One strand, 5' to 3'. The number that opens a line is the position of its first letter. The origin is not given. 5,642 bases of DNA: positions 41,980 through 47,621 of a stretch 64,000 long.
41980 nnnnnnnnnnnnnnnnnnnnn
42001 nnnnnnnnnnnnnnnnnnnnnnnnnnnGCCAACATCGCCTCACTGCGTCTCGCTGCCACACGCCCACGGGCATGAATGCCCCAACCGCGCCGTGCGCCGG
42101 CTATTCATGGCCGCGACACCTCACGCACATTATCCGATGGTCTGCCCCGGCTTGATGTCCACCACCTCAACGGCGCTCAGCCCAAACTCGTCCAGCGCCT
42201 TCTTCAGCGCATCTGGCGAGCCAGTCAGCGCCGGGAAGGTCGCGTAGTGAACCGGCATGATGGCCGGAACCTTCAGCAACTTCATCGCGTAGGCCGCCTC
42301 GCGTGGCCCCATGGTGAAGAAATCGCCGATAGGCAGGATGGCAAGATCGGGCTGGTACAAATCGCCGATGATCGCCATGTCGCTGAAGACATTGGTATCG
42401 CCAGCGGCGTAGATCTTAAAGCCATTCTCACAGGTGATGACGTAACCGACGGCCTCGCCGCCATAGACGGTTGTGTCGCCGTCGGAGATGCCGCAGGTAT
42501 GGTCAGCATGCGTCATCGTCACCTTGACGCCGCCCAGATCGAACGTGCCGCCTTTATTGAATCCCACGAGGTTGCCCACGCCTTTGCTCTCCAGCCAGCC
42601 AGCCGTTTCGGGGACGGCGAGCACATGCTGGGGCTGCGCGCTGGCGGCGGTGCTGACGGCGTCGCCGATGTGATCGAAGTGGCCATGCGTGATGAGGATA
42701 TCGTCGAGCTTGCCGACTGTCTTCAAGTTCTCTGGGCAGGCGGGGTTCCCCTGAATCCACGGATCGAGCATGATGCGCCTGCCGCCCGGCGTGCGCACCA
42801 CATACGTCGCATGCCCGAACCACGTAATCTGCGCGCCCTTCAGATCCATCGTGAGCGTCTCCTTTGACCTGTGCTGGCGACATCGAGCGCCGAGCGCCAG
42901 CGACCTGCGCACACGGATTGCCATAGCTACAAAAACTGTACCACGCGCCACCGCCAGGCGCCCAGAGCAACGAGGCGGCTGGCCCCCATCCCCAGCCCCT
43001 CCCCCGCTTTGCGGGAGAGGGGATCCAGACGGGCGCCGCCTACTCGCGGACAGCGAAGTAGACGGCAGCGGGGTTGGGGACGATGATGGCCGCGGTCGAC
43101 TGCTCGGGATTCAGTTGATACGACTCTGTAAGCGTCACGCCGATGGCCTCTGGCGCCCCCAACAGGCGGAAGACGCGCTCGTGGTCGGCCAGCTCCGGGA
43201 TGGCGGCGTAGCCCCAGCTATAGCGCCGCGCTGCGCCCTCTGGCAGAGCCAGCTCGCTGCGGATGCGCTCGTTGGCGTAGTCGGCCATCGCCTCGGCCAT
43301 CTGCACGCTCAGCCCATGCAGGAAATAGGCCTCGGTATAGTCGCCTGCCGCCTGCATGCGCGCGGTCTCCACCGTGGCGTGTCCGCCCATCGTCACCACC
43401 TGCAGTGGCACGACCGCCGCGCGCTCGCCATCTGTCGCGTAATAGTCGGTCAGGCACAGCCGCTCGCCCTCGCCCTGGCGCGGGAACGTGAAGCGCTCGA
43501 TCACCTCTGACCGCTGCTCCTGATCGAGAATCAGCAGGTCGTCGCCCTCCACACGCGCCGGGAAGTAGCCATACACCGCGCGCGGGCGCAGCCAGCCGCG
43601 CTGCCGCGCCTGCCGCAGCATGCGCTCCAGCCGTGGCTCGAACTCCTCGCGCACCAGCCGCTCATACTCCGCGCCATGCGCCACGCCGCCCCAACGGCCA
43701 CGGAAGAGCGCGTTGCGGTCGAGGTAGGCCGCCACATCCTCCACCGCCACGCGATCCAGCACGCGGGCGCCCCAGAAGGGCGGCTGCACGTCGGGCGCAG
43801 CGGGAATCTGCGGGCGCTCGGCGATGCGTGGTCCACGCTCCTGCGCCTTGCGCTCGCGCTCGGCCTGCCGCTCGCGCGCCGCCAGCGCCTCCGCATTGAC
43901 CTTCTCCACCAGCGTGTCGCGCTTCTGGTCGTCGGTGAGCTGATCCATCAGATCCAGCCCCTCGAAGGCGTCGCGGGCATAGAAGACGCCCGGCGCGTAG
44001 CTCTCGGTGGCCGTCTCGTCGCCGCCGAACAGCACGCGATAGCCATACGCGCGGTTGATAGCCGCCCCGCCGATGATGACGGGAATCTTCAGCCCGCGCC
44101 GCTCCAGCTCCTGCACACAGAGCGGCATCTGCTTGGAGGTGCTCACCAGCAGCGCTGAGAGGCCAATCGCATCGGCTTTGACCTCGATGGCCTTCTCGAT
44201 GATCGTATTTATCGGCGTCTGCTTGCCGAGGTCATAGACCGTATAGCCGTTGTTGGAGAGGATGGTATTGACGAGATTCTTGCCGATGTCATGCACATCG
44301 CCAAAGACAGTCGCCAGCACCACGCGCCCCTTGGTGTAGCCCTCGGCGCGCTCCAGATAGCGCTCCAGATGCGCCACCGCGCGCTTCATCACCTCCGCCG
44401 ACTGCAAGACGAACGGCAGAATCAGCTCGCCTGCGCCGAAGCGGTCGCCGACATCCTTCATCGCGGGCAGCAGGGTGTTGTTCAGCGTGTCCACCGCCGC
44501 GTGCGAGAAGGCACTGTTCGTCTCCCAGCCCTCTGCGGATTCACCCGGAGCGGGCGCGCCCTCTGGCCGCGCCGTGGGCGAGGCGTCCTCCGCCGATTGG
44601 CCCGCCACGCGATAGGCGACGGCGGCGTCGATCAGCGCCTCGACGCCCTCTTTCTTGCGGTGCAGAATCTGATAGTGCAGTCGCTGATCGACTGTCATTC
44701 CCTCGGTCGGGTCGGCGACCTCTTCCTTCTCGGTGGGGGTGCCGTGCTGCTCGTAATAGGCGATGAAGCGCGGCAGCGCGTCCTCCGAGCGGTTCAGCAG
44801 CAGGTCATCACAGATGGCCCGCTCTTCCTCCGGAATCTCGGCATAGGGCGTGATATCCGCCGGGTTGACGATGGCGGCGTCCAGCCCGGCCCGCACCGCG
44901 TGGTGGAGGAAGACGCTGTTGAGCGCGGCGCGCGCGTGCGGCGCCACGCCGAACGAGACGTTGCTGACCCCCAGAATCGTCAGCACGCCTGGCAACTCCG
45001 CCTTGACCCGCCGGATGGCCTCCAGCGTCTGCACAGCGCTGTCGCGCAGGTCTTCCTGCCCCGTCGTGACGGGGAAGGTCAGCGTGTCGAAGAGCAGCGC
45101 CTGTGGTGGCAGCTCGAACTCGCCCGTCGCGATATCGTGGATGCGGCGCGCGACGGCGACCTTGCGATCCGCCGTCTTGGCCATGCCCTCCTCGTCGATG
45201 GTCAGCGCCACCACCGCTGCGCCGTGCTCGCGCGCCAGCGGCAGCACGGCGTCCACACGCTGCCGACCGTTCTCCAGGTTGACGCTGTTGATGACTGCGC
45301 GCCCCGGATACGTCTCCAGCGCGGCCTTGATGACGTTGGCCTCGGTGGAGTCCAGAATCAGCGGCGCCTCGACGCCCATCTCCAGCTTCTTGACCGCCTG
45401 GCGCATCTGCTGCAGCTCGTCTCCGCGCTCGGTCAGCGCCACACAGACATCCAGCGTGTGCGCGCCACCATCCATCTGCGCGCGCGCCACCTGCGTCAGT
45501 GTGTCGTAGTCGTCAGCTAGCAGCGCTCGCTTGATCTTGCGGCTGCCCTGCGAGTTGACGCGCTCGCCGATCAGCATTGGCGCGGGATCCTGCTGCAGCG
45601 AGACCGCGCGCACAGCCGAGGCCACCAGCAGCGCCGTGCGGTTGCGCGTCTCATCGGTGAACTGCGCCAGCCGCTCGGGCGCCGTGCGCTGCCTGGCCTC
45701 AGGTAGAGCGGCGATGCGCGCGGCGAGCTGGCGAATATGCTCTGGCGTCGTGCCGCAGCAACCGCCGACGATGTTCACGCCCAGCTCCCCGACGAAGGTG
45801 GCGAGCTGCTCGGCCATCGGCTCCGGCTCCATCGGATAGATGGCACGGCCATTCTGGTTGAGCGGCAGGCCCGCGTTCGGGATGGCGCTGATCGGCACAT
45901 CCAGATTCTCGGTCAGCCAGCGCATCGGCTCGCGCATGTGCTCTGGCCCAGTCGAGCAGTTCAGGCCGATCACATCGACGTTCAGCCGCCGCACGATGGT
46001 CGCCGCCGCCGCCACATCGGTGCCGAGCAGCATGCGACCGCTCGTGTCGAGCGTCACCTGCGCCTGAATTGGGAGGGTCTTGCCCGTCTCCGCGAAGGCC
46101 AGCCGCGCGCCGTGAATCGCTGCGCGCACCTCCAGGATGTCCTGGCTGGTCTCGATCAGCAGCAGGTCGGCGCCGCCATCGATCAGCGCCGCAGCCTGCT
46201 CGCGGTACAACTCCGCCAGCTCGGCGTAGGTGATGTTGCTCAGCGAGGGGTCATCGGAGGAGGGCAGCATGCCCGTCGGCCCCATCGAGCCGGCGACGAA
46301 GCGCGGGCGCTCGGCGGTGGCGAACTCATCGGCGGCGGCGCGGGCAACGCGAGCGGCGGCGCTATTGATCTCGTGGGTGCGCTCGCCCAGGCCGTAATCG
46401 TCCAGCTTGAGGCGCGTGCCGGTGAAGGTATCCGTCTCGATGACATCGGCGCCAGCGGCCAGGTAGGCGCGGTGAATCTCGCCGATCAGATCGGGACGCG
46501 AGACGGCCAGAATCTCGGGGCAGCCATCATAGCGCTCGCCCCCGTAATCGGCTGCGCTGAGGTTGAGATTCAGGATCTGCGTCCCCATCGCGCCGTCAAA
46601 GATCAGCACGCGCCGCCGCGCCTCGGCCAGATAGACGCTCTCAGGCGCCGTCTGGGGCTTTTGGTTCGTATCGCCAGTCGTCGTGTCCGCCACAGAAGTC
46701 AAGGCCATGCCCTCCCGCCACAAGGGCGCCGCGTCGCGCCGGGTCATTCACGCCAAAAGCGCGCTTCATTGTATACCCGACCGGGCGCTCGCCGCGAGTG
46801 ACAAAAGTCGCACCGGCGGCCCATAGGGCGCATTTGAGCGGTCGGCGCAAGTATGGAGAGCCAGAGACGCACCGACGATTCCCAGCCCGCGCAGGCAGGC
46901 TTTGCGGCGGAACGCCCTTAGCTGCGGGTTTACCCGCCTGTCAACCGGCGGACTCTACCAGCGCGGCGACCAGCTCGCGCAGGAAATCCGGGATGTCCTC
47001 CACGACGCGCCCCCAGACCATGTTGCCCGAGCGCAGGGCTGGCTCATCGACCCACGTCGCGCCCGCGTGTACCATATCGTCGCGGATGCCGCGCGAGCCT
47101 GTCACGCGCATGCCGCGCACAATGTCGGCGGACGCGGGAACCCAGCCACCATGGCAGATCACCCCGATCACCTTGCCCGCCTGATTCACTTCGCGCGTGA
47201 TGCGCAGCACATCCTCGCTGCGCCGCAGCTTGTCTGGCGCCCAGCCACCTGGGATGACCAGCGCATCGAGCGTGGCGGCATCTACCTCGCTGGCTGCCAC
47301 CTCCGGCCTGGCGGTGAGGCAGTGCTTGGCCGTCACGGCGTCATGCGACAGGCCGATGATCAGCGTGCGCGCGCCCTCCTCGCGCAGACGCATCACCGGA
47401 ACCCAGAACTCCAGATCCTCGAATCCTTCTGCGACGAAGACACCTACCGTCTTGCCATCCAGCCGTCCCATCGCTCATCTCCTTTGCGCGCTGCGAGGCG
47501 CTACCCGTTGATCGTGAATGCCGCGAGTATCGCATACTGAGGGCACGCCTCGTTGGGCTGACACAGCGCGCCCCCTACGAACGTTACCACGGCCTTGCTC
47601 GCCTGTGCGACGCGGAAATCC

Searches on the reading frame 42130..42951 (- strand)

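Call 71: search_protein_families(library=pfam, proteins=[window:42130-42951:-], max_evalue=0.00001)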
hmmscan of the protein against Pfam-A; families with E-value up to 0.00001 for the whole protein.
window:42130-42951:- (273 aa): 3 families
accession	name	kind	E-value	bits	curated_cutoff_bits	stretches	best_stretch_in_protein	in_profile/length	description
PF12706.13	Lactamase_B_2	-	4.5e-27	95.4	27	1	58-236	1-200/200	Beta-lactamase superfamily domain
PF13483.12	Lactamase_B_3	-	4.7e-19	69.4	24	1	41-235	1-160/160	Beta-lactamase superfamily domain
PF00753.33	Lactamase_B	-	8.6e-09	36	22.7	1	43-149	2-129/196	Metallo-beta-lactamase superfamily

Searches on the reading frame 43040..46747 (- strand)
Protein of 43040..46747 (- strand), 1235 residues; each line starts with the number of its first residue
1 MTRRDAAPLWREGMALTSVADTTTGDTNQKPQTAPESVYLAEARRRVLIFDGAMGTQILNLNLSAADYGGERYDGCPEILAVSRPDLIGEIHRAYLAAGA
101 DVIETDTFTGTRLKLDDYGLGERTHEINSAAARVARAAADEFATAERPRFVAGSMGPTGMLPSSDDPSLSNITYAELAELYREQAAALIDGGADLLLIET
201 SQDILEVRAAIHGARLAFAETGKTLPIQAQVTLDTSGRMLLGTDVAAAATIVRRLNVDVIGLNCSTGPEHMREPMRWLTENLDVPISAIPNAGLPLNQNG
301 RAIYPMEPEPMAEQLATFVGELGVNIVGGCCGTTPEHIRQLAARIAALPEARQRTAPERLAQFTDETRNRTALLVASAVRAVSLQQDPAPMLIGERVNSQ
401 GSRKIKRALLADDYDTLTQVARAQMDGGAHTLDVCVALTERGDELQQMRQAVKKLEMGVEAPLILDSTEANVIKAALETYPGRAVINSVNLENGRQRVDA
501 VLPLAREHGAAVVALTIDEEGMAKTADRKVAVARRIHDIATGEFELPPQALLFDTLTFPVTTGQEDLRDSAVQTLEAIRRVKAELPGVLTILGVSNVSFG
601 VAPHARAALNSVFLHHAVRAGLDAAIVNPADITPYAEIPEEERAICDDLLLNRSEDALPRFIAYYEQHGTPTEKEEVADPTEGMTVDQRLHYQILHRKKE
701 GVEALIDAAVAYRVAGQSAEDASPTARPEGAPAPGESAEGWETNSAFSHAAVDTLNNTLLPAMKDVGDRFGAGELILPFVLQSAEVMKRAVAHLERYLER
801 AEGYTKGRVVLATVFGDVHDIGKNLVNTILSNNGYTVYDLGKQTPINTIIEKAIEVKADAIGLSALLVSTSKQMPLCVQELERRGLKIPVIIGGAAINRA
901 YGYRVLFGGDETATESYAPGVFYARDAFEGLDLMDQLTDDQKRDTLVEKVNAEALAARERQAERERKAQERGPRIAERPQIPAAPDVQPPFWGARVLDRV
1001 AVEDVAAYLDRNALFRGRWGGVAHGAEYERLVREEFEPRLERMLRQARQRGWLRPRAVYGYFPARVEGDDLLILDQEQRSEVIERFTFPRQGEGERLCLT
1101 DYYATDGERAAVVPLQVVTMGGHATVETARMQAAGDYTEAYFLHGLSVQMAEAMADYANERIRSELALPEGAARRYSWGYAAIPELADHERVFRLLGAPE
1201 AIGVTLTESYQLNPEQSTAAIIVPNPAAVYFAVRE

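Call 73: search_protein_families(library=pfam, proteins=[window:43040-46747:-], max_evalue=0.00001)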
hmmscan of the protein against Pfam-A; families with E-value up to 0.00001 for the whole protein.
window:43040-46747:- (1235 aa): 5 families
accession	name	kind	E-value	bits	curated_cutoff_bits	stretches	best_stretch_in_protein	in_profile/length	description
PF02574.22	S-methyl_trans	-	2e-84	284.3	22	1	48-344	1-282/283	Homocysteine S-methyltransferase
PF00809.28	Pterin_bind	-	2.3e-36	126.1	25.5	1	394-628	1-244/244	Pterin binding enzyme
PF02965.22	Met_synt_B12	-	1.7e-27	97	25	1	1041-1234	45-258/273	Vitamin B12 dependent methionine synthase, activation domain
PF02310.24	B12-binding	-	3.5e-21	75.7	32.1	1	807-897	1-91/121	B12 binding domain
PF02607.22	B12-binding_2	-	1.2e-14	54.6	23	1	746-795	24-74/74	B12 binding domain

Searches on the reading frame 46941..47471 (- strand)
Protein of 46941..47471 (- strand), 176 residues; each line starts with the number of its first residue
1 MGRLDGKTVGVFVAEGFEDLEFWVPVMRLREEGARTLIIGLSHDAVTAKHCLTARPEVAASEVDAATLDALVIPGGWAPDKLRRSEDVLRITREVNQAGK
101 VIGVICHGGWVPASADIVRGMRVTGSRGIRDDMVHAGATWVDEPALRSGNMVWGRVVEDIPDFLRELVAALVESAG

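Call 71: search_protein_families(library=pfam, proteins=[window:46941-47471:-], max_evalue=0.00001)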
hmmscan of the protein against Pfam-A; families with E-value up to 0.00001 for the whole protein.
window:46941-47471:- (176 aa): 1 family
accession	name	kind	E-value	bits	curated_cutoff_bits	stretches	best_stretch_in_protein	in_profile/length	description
PF01965.30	DJ-1_PfpI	-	5.7e-39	134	26.6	1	7-169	1-164/165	DJ-1/PfpI family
